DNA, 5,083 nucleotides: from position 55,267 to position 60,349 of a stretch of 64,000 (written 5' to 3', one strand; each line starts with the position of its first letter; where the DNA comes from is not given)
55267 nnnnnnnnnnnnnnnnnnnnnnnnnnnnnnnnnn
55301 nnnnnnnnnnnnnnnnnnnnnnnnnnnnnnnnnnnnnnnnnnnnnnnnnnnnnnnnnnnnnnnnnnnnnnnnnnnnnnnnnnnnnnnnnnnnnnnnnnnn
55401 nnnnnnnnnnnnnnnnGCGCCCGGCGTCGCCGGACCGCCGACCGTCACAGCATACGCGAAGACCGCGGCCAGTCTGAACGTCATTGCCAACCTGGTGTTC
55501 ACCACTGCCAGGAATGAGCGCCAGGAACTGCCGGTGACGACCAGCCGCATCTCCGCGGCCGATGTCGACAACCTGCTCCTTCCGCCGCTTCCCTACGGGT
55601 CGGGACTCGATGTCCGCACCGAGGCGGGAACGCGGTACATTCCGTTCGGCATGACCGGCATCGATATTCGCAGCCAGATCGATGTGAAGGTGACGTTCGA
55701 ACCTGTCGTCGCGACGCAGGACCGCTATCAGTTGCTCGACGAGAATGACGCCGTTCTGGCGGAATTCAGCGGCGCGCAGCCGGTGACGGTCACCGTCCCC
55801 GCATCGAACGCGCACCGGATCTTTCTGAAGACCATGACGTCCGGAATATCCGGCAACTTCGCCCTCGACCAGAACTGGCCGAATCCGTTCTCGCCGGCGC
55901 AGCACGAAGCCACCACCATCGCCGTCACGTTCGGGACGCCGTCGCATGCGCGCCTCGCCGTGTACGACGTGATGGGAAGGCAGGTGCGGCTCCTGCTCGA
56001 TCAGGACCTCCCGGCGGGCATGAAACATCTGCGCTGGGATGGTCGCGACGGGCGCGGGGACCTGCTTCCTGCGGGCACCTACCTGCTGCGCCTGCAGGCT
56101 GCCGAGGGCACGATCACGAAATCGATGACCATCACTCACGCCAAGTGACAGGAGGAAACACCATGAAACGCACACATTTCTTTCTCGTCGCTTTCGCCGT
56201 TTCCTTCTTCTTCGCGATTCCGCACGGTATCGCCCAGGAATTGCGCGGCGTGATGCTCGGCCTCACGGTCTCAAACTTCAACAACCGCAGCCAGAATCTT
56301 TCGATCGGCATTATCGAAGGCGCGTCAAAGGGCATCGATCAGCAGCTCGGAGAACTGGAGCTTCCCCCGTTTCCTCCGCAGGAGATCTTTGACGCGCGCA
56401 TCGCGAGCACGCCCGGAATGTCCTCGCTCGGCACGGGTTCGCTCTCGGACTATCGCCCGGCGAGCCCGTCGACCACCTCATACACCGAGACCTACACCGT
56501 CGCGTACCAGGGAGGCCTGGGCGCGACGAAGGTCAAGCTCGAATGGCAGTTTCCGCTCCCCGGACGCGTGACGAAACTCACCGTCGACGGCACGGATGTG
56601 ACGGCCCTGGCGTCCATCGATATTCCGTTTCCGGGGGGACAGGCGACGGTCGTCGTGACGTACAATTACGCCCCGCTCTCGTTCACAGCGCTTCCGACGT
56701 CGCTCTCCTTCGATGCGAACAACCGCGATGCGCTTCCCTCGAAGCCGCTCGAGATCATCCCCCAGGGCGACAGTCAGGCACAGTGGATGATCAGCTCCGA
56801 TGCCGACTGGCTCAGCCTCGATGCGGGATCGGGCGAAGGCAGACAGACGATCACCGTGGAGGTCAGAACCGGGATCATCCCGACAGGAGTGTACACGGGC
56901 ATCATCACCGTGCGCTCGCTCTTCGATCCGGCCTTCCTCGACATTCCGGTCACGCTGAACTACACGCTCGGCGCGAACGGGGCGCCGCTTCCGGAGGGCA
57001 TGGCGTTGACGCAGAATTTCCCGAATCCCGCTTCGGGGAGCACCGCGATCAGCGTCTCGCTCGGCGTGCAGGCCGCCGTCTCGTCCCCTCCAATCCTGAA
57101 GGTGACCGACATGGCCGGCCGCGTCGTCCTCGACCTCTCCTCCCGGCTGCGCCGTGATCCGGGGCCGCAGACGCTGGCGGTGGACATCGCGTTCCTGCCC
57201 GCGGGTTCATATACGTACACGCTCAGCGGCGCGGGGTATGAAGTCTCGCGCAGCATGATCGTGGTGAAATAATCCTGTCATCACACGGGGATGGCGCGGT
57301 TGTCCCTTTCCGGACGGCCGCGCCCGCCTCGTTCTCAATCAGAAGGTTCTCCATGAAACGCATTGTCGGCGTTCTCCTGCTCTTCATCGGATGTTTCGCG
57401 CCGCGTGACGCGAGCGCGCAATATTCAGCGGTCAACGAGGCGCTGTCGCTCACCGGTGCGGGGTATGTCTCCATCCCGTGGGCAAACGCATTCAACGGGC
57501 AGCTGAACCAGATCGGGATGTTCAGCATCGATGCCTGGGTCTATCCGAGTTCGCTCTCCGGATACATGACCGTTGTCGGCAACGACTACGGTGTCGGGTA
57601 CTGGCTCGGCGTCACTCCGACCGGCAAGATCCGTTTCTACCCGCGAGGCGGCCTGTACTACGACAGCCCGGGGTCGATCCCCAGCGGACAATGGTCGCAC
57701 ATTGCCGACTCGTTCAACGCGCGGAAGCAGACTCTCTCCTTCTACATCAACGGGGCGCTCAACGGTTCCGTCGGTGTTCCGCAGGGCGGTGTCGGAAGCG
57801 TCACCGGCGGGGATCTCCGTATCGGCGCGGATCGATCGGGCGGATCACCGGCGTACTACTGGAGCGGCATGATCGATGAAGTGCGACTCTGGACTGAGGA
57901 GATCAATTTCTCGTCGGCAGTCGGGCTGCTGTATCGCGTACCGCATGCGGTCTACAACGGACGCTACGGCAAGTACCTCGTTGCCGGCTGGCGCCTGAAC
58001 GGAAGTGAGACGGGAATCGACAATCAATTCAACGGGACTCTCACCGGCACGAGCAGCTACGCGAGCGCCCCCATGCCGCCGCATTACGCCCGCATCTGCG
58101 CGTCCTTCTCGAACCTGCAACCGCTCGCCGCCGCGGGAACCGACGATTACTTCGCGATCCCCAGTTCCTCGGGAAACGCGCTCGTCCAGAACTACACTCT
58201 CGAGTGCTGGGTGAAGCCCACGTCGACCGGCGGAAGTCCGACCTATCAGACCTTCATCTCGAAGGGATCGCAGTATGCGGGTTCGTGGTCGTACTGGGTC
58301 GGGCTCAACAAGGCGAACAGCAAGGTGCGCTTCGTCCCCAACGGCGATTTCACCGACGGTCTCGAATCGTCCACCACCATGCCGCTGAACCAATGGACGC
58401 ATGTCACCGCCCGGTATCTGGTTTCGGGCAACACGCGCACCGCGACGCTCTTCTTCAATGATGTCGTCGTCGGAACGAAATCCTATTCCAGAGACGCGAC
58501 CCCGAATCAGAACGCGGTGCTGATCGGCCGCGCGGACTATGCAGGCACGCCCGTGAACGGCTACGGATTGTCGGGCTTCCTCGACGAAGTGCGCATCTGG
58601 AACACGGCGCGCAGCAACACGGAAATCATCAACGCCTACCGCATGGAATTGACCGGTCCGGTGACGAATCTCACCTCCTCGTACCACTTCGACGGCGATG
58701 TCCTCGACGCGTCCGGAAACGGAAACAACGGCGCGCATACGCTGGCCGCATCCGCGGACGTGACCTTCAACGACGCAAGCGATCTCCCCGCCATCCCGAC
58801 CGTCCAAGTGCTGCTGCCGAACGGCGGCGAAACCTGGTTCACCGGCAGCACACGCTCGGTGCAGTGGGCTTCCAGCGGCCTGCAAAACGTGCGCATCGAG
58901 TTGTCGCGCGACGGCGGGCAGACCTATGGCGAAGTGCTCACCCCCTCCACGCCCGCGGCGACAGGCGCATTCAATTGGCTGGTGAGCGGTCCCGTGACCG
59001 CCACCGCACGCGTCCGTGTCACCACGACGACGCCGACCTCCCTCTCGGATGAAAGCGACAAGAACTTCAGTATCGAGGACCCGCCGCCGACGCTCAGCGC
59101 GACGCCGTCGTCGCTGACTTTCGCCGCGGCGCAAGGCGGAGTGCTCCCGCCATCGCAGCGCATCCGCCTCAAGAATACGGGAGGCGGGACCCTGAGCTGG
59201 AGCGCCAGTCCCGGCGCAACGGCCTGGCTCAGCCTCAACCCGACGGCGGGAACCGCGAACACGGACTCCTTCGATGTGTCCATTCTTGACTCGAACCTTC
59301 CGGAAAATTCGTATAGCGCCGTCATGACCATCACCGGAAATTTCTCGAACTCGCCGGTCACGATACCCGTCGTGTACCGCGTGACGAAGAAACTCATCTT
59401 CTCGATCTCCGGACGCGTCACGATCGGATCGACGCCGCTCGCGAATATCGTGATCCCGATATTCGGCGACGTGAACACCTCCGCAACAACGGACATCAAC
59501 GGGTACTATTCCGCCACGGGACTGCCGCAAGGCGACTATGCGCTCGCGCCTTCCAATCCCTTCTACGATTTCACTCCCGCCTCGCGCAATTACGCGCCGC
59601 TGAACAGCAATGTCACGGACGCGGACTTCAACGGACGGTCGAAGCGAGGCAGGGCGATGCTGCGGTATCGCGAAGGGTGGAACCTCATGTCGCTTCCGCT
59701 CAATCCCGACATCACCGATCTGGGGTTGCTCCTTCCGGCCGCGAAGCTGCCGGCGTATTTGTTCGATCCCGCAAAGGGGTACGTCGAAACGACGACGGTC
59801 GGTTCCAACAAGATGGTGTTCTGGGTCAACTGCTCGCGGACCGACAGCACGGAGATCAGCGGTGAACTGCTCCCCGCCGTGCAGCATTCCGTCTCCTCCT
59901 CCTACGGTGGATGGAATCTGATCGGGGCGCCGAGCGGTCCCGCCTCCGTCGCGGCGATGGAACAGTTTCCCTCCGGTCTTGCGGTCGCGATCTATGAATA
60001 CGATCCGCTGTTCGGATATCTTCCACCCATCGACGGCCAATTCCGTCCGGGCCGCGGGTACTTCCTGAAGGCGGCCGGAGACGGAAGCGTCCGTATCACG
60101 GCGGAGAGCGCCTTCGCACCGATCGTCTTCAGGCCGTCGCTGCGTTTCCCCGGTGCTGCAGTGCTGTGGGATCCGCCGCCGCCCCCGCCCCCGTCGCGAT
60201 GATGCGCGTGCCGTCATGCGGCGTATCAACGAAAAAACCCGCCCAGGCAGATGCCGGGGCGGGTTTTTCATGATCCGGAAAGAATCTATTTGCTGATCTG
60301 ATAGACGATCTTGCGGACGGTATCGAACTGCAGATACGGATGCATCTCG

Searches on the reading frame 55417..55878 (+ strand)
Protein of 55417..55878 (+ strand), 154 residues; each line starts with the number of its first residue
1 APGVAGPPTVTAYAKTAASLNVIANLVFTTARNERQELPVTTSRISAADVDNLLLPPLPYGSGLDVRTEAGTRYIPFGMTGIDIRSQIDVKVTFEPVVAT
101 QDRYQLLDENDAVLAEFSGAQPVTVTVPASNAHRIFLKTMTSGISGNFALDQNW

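Call 70: predict_structure(alignment_id=A6)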
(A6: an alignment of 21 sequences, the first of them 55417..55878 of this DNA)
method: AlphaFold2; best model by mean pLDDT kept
length: 154 residues; sequences in the alignment: 21
mean_pLDDT: 74.8   pTM: 0.65
mean pLDDT of the five models: 74.8, 72.8, 69.3, 68.9, 68.2
residues with pLDDT >= 90: 2; 70-90: 99; 50-70: 46; < 50: 7
segments of 3 or more residues with pLDDT < 50: 143-146
pLDDT, mean of each block of 10 residues (from residue 1): 62 62 87 88 84 79 80 76 54 69 83 85 83 79 56 62
secondary structure, 60 per line:
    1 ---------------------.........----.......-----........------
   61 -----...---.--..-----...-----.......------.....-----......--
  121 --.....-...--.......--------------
elements in order: E22-30 E35-41 H47-53 E66-68 E82-84 E90-96 E103-107 E113-118 E123-127 E134-140

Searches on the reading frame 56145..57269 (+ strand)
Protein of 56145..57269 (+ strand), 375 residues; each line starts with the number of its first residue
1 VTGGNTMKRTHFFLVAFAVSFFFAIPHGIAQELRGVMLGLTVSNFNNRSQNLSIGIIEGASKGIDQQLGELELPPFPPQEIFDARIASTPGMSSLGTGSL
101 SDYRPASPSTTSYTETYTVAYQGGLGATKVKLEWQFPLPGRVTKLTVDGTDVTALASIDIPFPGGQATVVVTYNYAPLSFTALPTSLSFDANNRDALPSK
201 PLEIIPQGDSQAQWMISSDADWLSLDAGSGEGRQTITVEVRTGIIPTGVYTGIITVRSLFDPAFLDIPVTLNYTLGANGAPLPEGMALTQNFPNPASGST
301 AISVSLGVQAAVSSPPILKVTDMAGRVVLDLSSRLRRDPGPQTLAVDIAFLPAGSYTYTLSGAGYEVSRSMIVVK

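Call 27: search_protein_families(library=pfam, proteins=[window:56145-57269:+], max_evalue=0.001)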
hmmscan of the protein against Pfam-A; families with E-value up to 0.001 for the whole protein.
window:56145-57269:+ (375 aa): 1 family
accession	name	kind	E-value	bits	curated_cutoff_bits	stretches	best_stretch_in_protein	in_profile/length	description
PF18962.6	Por_Secre_tail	-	2.3e-05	25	27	1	292-373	2-75/75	Secretion system C-terminal sorting domain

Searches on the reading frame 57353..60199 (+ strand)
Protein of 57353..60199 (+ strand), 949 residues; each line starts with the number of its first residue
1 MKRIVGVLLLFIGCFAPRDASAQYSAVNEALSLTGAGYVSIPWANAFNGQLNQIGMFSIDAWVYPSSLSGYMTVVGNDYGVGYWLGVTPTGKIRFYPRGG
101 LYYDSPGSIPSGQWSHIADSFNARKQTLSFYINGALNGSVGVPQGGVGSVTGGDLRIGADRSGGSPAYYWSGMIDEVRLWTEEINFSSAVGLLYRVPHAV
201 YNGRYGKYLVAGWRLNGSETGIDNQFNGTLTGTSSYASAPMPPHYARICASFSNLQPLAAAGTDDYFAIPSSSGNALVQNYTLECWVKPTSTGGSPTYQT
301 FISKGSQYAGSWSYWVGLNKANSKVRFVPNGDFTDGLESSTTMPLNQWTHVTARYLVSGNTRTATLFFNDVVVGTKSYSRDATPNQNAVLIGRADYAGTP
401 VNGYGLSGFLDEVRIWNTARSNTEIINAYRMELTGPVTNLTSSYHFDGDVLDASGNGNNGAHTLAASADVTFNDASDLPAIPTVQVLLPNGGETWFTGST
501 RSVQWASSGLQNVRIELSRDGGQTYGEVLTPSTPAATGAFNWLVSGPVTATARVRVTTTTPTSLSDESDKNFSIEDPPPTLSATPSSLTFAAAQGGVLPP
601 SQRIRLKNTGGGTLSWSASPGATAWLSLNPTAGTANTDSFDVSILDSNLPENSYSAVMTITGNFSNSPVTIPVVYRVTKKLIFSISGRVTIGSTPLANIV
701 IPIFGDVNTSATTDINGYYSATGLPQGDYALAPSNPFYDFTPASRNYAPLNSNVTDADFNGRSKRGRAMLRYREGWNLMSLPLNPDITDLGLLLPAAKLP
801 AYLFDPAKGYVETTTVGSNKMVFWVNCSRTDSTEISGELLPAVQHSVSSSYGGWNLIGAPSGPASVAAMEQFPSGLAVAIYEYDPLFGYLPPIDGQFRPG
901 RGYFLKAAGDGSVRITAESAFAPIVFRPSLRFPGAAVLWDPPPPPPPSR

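Call 7: search_protein_families(library=pfam, proteins=[window:57353-60199:+], max_evalue=1)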
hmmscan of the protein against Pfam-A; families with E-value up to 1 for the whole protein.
window:57353-60199:+ (949 aa): 5 families
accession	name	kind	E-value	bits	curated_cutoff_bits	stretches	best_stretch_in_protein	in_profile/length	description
PF13385.13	Laminin_G_3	-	2.4e-43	148.3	27.6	2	37-183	5-144/151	Concanavalin A-like lectin/glucanases superfamily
PF13620.12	CarboxypepD_reg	-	4.7e-06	27.3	32.3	1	684-736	1-57/82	Carboxypeptidase regulatory-like domain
PF19190.6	BACON_2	-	1.6e-05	25.2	25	1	581-671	2-91/94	Viral BACON domain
PF17210.9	SdrD_B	-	0.00071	20.2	29.7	1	705-759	36-87/112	SdrD B-like domain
PF13715.12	CarbopepD_reg_2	-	0.013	16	32.2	1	685-733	1-50/88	CarboxypepD_reg-like domain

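Call 11: search_protein_families(library=ncbifam, proteins=[window:57353-60199:+], max_evalue=1)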
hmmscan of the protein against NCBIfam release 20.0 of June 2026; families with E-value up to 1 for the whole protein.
window:57353-60199:+ (949 aa): 1 family
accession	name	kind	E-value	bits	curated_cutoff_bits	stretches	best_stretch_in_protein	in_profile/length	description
NF052521.1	TafC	equivalog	1.6e-08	34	410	1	260-435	197-366/373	TafC family fimbrial protein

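Call 40: find_encoding_contigs(protein=window:57353-60199:+, flank=3000, max_places=3)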
Protein window:57353-60199:+ (949 aa): no gene with exactly this product is on record in the collection.

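Call 52: find_related_loci(query=window:57353-60199:+, collection=metagenome_contigs, flank=10000)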
Query window:57353-60199:+ (949 aa) in metagenome_contigs; peptide patterns used: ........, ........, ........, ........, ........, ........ (x = any residue, [..] = any of these).
53 stretches matched a pattern; 12 encode a relative of the query (tblastn E <= 1e-3); 12 distinct loci.
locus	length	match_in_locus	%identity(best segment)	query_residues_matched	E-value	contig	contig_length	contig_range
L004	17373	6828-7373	33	53-473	7e-11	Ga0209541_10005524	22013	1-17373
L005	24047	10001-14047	38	51-476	8e-10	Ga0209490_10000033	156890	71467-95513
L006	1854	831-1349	27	262-444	9e-10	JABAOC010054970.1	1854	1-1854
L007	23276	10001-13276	22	26-438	5e-9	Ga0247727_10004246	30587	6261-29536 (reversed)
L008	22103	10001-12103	26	26-459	5e-9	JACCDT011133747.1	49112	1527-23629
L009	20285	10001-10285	31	260-351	2e-5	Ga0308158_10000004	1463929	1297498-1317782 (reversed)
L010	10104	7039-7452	26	58-200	4e-5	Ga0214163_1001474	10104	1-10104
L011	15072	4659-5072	26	58-200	4e-5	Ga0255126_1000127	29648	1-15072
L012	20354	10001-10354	27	58-179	7e-5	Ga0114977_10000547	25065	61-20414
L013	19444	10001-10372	26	58-421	1e-4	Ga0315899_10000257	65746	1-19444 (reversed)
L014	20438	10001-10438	28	37-179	5e-4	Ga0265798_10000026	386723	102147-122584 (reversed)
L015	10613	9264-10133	23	223-583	7e-4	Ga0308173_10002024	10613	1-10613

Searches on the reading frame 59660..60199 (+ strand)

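Call 12: search_protein_families(library=pfam, proteins=[window:59660-60199:+], max_evalue=10)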
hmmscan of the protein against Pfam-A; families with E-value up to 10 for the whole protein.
window:59660-60199:+ (180 aa): 1 family
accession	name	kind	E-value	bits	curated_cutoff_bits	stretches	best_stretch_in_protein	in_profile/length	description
PF01723.21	Chorion_1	-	0.15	12.5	22.3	1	80-154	70-145/169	Chorion protein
